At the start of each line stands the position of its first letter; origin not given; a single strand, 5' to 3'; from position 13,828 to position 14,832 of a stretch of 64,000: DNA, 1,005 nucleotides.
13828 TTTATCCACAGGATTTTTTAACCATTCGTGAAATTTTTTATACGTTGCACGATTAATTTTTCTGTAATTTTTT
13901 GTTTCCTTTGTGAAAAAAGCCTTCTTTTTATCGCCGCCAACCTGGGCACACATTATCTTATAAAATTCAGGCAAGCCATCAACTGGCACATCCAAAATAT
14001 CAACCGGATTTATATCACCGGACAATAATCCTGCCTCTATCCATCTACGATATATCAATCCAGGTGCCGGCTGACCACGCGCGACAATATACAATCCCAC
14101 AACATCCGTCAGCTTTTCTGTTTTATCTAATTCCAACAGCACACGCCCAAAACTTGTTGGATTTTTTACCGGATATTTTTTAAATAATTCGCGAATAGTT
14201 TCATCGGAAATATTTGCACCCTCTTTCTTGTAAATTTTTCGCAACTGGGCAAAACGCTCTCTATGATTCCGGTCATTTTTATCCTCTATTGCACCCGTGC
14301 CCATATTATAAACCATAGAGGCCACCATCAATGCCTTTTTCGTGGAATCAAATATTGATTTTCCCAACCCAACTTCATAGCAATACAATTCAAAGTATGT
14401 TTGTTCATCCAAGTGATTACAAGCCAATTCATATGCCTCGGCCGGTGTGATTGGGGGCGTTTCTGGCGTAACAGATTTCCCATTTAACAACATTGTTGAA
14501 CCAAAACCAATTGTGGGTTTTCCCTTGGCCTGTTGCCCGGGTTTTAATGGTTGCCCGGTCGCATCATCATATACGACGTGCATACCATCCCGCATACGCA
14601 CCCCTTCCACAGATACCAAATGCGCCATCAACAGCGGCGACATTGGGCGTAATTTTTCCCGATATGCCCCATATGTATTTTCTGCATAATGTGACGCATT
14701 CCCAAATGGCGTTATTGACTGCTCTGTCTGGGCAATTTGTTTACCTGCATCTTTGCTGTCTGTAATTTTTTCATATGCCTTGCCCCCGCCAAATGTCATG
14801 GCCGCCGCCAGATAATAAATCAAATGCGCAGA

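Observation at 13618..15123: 501-aa protein with a central GH24 lysozyme domain, no signal peptide and unknown flanking domains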

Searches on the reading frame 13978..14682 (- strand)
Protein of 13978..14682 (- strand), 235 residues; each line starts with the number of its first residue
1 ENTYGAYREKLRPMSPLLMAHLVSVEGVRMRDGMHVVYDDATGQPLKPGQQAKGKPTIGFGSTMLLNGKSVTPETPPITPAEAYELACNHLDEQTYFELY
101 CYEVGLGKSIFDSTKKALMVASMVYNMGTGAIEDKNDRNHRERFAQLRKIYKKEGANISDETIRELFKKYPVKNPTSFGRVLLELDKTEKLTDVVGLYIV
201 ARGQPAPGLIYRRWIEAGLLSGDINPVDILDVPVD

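Call 58: search_solved_structures(query=A4, max_evalue=0.1, show_alignments=4)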
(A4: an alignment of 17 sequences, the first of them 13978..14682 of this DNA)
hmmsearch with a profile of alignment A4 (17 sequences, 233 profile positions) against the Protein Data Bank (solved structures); distinct sequences matched with E-value up to 0.1: 3.
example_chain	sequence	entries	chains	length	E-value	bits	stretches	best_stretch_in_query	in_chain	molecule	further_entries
9kbq_A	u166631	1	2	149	0.012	18.5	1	43-134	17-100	Lysozyme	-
2anv_A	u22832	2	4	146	0.014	18.2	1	40-92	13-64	Lysozyme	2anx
7m5i_B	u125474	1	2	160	0.016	18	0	43-135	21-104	Endolysin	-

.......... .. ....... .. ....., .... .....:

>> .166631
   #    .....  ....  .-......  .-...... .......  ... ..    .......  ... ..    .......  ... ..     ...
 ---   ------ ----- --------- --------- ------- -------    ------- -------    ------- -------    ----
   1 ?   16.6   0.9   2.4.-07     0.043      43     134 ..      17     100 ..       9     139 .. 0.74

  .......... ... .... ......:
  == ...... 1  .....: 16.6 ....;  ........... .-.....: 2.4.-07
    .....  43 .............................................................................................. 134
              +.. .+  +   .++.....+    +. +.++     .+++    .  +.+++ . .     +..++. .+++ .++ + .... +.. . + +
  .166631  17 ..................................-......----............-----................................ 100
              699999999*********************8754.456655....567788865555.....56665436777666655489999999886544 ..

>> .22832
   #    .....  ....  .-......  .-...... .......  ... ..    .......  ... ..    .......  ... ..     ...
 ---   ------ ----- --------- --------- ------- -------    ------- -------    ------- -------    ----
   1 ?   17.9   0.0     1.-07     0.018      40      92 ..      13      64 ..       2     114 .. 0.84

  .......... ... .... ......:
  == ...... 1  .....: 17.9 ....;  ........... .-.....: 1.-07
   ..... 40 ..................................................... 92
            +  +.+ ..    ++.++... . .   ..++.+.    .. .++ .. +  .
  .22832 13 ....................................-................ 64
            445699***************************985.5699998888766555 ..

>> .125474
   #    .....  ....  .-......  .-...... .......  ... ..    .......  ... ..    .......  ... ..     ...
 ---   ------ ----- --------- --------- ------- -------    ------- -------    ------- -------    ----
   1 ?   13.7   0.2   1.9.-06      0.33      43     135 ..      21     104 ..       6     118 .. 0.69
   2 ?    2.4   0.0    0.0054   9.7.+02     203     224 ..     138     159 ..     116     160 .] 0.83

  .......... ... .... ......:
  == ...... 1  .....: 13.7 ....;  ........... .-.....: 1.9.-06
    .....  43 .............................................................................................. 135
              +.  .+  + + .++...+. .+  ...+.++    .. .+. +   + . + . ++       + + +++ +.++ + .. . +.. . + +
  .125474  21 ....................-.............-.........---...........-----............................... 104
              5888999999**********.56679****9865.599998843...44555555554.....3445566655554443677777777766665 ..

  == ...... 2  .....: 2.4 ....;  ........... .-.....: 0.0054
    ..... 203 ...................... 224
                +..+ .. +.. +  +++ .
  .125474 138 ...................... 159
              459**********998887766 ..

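Call 71: search_dna_similar(query=window:13978-14682:-, collection=phages, mode=protein, max_evalue=0.001, max_rows=12)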
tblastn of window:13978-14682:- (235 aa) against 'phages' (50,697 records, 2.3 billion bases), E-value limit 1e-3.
No match.
